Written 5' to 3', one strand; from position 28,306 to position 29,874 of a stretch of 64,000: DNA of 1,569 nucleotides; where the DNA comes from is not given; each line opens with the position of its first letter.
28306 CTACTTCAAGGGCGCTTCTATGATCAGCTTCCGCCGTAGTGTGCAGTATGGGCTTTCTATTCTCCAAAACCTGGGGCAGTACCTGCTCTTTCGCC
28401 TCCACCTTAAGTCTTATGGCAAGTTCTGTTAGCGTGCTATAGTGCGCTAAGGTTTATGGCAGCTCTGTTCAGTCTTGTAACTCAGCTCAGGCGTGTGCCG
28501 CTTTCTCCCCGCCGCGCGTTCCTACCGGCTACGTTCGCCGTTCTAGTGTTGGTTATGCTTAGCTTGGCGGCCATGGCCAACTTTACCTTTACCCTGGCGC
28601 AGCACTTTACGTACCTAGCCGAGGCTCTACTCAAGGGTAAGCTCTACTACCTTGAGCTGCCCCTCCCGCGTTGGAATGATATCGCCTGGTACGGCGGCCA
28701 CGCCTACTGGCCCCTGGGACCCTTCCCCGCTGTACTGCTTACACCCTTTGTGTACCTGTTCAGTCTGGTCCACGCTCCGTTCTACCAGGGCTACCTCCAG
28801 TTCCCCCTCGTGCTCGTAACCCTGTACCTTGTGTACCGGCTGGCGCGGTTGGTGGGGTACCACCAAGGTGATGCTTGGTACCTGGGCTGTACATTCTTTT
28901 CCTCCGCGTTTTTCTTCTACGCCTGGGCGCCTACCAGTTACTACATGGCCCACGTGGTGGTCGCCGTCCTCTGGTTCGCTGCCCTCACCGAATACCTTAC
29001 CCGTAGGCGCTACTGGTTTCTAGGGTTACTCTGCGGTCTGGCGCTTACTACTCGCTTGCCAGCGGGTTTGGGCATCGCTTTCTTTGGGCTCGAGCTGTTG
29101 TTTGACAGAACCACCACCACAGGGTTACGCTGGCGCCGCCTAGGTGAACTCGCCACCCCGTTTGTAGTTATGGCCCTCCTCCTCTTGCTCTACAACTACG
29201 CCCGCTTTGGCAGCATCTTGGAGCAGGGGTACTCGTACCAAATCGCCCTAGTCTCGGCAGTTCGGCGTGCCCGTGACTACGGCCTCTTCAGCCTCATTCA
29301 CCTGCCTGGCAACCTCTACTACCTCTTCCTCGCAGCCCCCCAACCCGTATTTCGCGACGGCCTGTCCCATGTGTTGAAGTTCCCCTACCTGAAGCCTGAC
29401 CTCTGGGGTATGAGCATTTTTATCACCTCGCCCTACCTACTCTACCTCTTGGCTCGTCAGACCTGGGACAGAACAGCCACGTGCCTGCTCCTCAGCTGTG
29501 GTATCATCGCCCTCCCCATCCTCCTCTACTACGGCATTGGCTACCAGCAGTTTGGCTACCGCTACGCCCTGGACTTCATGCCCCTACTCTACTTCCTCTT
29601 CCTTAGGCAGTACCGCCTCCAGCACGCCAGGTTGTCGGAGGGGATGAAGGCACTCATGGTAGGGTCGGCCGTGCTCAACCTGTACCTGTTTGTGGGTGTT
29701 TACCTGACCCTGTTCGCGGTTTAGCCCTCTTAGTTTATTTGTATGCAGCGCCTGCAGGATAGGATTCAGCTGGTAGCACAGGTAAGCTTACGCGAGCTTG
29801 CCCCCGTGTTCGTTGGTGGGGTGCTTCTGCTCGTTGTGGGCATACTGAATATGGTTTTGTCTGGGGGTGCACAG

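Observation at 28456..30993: Tandem GT-C-like paralogues with a mosaic of 100%-identical and strongly diverged segments (period 1272 bp)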

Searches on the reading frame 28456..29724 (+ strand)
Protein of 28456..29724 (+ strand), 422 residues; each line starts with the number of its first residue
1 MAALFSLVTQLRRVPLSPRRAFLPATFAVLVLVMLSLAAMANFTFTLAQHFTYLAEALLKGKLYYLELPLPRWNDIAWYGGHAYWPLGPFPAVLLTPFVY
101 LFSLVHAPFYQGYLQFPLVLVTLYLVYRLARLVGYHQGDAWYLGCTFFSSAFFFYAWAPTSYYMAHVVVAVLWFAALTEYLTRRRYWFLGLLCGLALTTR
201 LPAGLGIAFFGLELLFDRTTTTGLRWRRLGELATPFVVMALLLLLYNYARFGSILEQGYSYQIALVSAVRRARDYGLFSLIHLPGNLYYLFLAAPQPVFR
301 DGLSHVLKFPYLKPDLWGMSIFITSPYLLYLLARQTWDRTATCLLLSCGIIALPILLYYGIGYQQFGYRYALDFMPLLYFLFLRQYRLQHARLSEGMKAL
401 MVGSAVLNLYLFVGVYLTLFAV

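Call 7: search_protein_families(library=pfam, proteins=[window:28456-29724:+], max_evalue=0.1)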
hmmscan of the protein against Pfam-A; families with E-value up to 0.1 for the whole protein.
window:28456-29724:+ (422 aa): 0 families

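Call 8: search_protein_families(library=ncbifam, proteins=[window:28456-29724:+], max_evalue=0.1)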
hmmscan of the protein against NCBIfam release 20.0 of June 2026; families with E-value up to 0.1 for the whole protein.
window:28456-29724:+ (422 aa): 1 family
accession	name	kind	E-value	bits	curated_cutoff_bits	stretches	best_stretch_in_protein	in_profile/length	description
NF047440.1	LA3751_2_3_fam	subfamily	0.0004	19.3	200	1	94-255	77-248/460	LA_3751/LA_3752 family putative glycosyltransferase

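Call 10: find_homologous_proteins(query=window:28456-29721:+)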
Query window:28456-29721:+ (422 aa): 521 proteins with E <= 0.001 among 8000 candidates; the best 120 are listed.
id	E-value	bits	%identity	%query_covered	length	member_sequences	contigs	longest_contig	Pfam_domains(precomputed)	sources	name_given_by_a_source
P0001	9.2e-274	926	100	100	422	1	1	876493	-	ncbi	-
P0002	1.6e-192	659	72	100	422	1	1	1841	-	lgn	-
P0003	3.0e-173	595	78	87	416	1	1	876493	-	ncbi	-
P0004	2.3e-168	579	65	100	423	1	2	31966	-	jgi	jgi:hypothetical protein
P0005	7.9e-168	577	67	97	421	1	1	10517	-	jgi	-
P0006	2.9e-133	463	57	93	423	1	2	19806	-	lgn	-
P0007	7.8e-113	396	48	97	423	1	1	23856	-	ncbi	-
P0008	1.1e-112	395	49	94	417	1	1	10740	-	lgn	-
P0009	3.1e-112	394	50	92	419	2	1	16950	-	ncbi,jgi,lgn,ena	ncbi:MAG: hypothetical protein WC575_04650 [Patescibacteria group bacterium]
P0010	6.6e-108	380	49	94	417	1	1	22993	-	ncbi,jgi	jgi:hypothetical protein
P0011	1.0e-107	379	47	92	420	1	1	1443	-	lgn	-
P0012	6.0e-107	377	53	89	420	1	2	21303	-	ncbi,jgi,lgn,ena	-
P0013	1.3e-104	369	48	92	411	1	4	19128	-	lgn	-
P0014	2.6e-104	368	50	88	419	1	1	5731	-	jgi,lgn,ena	-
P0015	4.5e-104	367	48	95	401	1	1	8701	-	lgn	-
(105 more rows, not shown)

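Call 11: find_encoding_contigs(protein=P0004, flank=8000, max_places=3)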
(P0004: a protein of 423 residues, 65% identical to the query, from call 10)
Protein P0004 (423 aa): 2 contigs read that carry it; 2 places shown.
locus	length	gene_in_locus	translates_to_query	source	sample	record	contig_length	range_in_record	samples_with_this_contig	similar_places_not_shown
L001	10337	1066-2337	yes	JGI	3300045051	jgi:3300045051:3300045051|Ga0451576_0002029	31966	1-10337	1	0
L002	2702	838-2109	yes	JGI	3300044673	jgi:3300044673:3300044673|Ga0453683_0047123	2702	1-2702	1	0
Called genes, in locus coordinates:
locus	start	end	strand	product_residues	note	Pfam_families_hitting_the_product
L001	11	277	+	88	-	-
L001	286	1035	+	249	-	PF00535:Glycos_transf_2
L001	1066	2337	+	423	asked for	-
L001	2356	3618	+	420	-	-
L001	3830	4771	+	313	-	PF05007:Mannosyl_trans (weak)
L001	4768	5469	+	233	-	PF00535:Glycos_transf_2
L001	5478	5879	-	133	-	PF04956:TrbC (faint), PF18895:T4SS_pilin (weak)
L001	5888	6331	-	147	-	PF18895:T4SS_pilin (weak)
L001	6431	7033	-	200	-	PF18895:T4SS_pilin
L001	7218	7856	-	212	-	PF18895:T4SS_pilin (faint)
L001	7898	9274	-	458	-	PF01547:SBP_bac_1, PF13416:SBP_bac_8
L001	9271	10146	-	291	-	PF00483:NTP_transferase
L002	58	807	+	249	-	PF00535:Glycos_transf_2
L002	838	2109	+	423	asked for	-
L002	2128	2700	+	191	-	?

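Call 12: find_encoding_contigs(protein=P0005, flank=8000, max_places=3)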
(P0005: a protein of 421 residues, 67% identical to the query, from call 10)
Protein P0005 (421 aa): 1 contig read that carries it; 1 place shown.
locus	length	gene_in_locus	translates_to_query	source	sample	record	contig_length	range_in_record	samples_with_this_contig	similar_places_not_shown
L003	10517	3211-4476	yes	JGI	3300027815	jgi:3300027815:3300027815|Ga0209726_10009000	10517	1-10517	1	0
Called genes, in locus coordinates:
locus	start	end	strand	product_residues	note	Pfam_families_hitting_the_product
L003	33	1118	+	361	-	-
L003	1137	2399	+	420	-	-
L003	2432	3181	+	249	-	PF00535:Glycos_transf_2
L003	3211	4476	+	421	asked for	-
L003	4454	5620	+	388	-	PF09594:GT87 (weak), PF05007:Mannosyl_trans (weak)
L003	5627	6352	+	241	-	PF00535:Glycos_transf_2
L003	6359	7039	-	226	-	PF18895:T4SS_pilin (weak)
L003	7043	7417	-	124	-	PF04956:TrbC (faint), PF18895:T4SS_pilin (weak)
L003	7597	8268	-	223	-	PF18895:T4SS_pilin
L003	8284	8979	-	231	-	PF18895:T4SS_pilin (weak)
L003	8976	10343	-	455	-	PF01547:SBP_bac_1, PF13416:SBP_bac_8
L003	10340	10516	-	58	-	?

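Call 13: find_encoding_contigs(protein=P0001, flank=3000, max_places=3)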
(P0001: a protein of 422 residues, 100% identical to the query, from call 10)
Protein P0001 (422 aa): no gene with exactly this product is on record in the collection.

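Call 19: find_related_loci(query=A1, collection=genome_contigs, flank=6000)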
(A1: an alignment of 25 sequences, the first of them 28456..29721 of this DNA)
Query A1 (422 aa) in genome_contigs; peptide patterns used: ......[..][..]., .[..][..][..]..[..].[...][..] (x = any residue, [..] = any of these).
241 stretches matched a pattern; 219 encode a relative of the query (tblastn E <= 1e-3); the best 80 are kept; 79 distinct loci.
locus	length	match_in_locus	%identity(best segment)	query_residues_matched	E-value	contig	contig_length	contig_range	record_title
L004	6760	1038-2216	50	26-415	4e-106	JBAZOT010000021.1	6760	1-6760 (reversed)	MAG: Patescibacteria group bacterium isolate SO_2017_SWC_12 scaffold_9660_c1_LP-4_2017, whole genome shotgun sequence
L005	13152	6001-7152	45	23-411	5e-105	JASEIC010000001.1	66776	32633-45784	MAG: Patescibacteria group bacterium isolate Yes70-39 NODE_1_length_66776_cov_106.878449, whole genome shotgun sequence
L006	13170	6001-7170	45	24-413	1e-104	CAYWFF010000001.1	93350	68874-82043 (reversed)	MAG TPA_asm: uncultured Gammaproteobacteria bacterium isolate SRP193661_co1_213 genome assembly, contig: NODE_283_length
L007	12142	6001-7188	49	16-411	5e-103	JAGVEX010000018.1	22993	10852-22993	MAG: bacterium isolate DeMMO2_23 c_000000085956, whole genome shotgun sequence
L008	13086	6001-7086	46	48-411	7e-100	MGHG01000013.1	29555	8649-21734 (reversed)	MAG: Candidatus Woesebacteria bacterium RIFCSPLOWO2_01_FULL_39_23 rifcsplowo2_01_scaffold_4880, whole genome shotgun seq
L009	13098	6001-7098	45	48-416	1e-97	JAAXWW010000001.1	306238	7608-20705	MAG: Candidatus Moraniibacteriota bacterium isolate W9_Combined_metabat2_046 W9_Combined_metabat2_046_NODE_11, whole gen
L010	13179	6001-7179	47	20-411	3e-97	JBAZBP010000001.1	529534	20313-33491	MAG: Patescibacteria group bacterium isolate SO_2017_GW1_115 NODE_100_length_529534_cov_2.059285_OW334_2017, whole genom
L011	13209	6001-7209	44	12-411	1e-96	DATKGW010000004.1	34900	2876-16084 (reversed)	MAG TPA_asm: Patescibacteria group bacterium isolate SMAG_U14561 k141_29622, whole genome shotgun sequence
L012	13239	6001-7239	41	1-411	2e-96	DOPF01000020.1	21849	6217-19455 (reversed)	MAG TPA_asm: Patescibacteria group bacterium isolate UBA10001 contig_51663, whole genome shotgun sequence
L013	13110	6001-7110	48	49-418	1e-95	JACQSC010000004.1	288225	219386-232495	MAG: Candidatus Uhrbacteria bacterium isolate NC_groundwater_1375_Ag_S-0.2um_48_664 S_p2_S4_coassembly_k141_1025807, who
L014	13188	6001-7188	45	11-413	3e-94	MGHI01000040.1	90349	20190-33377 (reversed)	MAG: Candidatus Woesebacteria bacterium RIFCSPLOWO2_01_FULL_39_61 rifcsplowo2_01_scaffold_649, whole genome shotgun sequ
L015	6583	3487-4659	44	30-417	3e-93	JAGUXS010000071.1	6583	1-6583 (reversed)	MAG: Patescibacteria group bacterium isolate DeMMO4_20 c_000000036860, whole genome shotgun sequence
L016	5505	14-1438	45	42-416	4e-93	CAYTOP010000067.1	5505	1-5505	MAG TPA_asm: uncultured Gammaproteobacteria bacterium isolate SRP050083_co1_427 genome assembly, contig: NODE_8852_lengt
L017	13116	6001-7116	43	44-416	3e-91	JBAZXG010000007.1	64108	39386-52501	MAG: Patescibacteria group bacterium isolate SO_2017_GW1_50 NODE_2509_length_64108_cov_1.661274_OW334_2017, whole genome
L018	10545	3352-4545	48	16-419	7e-90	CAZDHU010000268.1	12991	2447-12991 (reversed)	MAG TPA_asm: uncultured Myxococcaceae bacterium isolate binchicken_co200_49 genome assembly, contig: k141_1595686, whole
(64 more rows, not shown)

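Call 25: list_cluster_members(proteins=[P0001, P0003, P0002])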
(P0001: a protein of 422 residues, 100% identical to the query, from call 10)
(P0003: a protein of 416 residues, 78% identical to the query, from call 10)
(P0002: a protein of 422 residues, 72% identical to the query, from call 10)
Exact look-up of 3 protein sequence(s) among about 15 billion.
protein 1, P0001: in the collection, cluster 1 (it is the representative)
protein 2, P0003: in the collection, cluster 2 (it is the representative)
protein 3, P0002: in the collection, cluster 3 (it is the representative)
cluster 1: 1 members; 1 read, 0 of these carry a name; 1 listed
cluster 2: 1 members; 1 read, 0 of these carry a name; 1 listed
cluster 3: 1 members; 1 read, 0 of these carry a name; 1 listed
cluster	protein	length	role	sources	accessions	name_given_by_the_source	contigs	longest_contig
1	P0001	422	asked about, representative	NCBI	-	-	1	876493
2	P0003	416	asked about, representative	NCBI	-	-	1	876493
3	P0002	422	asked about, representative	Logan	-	-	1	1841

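Call 26: find_encoding_contigs(protein=P0002, flank=8000, max_places=3)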
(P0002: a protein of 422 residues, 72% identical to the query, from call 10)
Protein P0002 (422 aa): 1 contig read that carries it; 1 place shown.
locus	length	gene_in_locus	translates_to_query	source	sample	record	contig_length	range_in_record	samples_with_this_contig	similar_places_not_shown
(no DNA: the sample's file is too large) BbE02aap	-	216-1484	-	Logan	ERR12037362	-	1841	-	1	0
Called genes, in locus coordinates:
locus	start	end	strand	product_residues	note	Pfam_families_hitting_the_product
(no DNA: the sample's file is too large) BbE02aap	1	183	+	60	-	?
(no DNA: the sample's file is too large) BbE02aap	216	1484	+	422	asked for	-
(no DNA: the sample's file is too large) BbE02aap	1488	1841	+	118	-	?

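Call 27: find_encoding_contigs(protein=P0006, flank=8000, max_places=3)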
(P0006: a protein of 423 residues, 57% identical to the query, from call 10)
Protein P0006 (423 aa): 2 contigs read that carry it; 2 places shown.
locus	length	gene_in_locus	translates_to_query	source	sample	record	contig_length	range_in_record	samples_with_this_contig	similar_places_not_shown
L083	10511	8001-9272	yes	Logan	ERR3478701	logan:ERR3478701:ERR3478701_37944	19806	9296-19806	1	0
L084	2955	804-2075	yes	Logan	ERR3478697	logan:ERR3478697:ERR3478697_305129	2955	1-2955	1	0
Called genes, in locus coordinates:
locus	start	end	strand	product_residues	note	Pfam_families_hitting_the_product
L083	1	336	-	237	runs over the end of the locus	PF20772:TACO1_YebC_N, PF01709:Transcrip_reg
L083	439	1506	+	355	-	PF10432:bact-PGI_C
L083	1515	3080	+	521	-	-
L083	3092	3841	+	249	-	PF00535:Glycos_transf_2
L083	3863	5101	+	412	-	PF26314:MptA_B_family (weak)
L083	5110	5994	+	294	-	PF13489:Methyltransf_23, PF07021:MetW, PF08241:Methyltransf_11, PF08242:Methyltransf_12, PF13649:Methyltransf_25, PF13847:Methyltransf_31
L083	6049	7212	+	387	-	-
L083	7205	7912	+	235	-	PF00535:Glycos_transf_2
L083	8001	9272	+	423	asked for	-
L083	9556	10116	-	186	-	PF18895:T4SS_pilin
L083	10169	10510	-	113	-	?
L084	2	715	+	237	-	?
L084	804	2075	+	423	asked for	-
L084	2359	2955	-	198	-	?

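Call 29: predict_structure(alignment_id=A1)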
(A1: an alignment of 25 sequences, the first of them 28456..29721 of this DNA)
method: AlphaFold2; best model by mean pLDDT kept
length: 422 residues; sequences in the alignment: 25
mean_pLDDT: 85.2   pTM: 0.87
mean pLDDT of the five models: 85.2, 85.1, 84.4, 83.0, 82.2
residues with pLDDT >= 90: 257; 70-90: 80; 50-70: 65; < 50: 20
segments of 3 or more residues with pLDDT < 50: 275-282, 288-294
pLDDT, mean of each block of 10 residues (from residue 1): 71 70 92 96 91 96 92 80 91 97 95 97 98 95 95 90 94 98 98 97 95 95 97 98 96 87 64 50 47 56 62 65 83 80 95 74 56 92 93 93 93 81 51
secondary structure, 60 per line:
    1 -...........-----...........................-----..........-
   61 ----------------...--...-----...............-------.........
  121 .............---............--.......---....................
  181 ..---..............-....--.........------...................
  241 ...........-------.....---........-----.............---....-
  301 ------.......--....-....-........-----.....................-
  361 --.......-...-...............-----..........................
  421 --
elements in order: H2-12 H18-44 H50-59 E77-79 E82-84 H90-104 H112-133 H137-148 H151-157 H161-182 H186-199 H201-204 H207-215 H222-251 H259-263 H267-274 H280-292 E296-299 E307-313 H316-319 H321-324 H326-333 H339-359 H363-369 H375-389 H395-420

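Call 31: search_solved_structures(query=A1, max_evalue=1)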
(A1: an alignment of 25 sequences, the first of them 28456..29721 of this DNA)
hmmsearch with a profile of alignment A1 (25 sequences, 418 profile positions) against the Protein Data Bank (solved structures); distinct sequences matched with E-value up to 1: 1.
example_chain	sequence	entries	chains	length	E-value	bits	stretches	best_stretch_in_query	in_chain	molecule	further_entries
9rbf_8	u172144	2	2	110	0.76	12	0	193-233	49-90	Protein-export membrane protein SecG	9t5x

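Call 32: fold_search(model_id=the predicted structure, library=pdb)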
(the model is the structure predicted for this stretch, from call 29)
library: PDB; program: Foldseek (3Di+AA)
matches with E <= 10: 350; with E <= 0.001: 4
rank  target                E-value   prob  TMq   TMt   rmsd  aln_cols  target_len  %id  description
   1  3wak                  5.9e-05  1.00  0.48  0.27  12.4       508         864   14  Crystal structure of the Archaeoglobus fulgidus oligosaccharyltransferase (O29867_ARCFU) in the apo form (released 2013-10-30)
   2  7e9s_A                2.9e-04  1.00  0.48  0.27  12.8       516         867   13  Archaeal oligosaccharyltransferase AglB from Archaeoglobus fulgidus in complex with an inhibitory peptide and a dolich (released 2021-09-08)
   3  5gmy_A                3.6e-04  1.00  0.44  0.25  13.8       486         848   16  Crystal structure of the Archaeoglobus fulgidus oligosaccharyltransferase (O29867_ARCFU) tethered with an acceptor pep (released 2017-02-01)
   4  3waj                  6.1e-04  1.00  0.43  0.26  14.2       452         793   14  Crystal structure of the Archaeoglobus fulgidus oligosaccharyltransferase (O29867_ARCFU) complex with Zn and sulfate (released 2013-10-30)
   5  9i5k_A                2.3e-03  1.00  0.44  0.39  10.8       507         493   11  Structure of the Chaetomium thermophilum Pmt4 homodimer (C2 symmetry) (released 2025-12-24)
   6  5f15                  3.0e-03  1.00  0.47  0.38   8.4       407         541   17  Crystal Structure of ArnT from Cupriavidus metallidurans bound to Undecaprenyl phosphate (released 2016-02-17)
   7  5ezm                  3.6e-03  1.00  0.44  0.36   9.1       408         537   18  Crystal Structure of ArnT from Cupriavidus metallidurans in the apo state (released 2016-02-17)
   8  8b6l_I                4.1e-03  1.00  0.42  0.28  15.3       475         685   11  Subtomogram average of the human Sec61-TRAP-OSTA-translocon (released 2022-12-07)
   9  9e6i_B                5.1e-03  1.00  0.35  0.22   6.8       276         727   10  Cryo-EM structure of Saccharomyces cerevisiae Pmt4-Ccw5 complex (released 2025-10-15)
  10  9e61_B                5.3e-03  1.00  0.35  0.22   6.8       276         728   10  Cryo-EM structure of Saccharomyces cerevisiae Pmt4 apo form (released 2025-10-15)
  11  9n9j_I                5.3e-03  1.00  0.43  0.29  16.2       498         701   10  Structure of a GRP94 folding intermediate engaged with a CCDC134- and FKBP11-bound secretory translocon (released 2025-11-19)
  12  9e61_A                6.1e-03  1.00  0.35  0.22   6.8       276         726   10  Cryo-EM structure of Saccharomyces cerevisiae Pmt4 apo form (released 2025-10-15)
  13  9wno_A                6.9e-03  1.00  0.47  0.48  13.1       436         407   17  Cryo-EM structure of Candida glabrata GPI mannosyltransferase I bound to Dol-P-Man (released 2025-12-03)
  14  9i5l_A                9.0e-03  1.00  0.33  0.22   7.2       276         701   12  Structure of the Chaetomium thermophilum Pmt4 homodimer (C1 symmetry) (released 2025-12-24)
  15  8age_A                9.0e-03  1.00  0.43  0.32  13.4       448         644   11  Structure of yeast oligosaccharylransferase complex with acceptor peptide bound (released 2022-12-07)
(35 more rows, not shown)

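Call 36: find_related_loci(query=A1, collection=metagenome_contigs, flank=5000)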
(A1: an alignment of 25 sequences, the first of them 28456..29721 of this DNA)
Query A1 (422 aa) in metagenome_contigs; peptide patterns used: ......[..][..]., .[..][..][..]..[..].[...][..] (x = any residue, [..] = any of these).
504 stretches matched a pattern; 447 encode a relative of the query (tblastn E <= 1e-3); the best 80 are kept; 80 distinct loci.
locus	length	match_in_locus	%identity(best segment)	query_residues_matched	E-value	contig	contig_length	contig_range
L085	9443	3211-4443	67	1-411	7e-158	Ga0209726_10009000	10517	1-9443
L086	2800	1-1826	58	14-421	2e-131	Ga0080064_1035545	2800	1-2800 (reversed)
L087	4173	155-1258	50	48-417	1e-113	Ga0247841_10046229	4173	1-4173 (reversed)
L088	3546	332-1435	50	48-417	1e-114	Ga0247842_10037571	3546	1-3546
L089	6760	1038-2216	50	26-415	2e-106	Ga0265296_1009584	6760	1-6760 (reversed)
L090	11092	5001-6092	47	49-414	7e-103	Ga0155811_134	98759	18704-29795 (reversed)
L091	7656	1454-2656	43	8-416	4e-100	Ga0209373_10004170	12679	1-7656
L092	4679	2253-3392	44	30-413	2e-99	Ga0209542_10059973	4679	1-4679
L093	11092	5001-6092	47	49-413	1e-98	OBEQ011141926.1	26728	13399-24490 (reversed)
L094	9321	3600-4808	44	12-411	7e-97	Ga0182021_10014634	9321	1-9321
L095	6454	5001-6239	41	1-411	1e-96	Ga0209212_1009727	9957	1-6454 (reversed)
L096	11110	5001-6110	42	49-418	6e-96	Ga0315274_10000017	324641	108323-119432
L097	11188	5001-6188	45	11-413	2e-94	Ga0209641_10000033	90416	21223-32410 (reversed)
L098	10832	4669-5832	44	27-417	1e-94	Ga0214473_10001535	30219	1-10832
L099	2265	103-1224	44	48-416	6e-98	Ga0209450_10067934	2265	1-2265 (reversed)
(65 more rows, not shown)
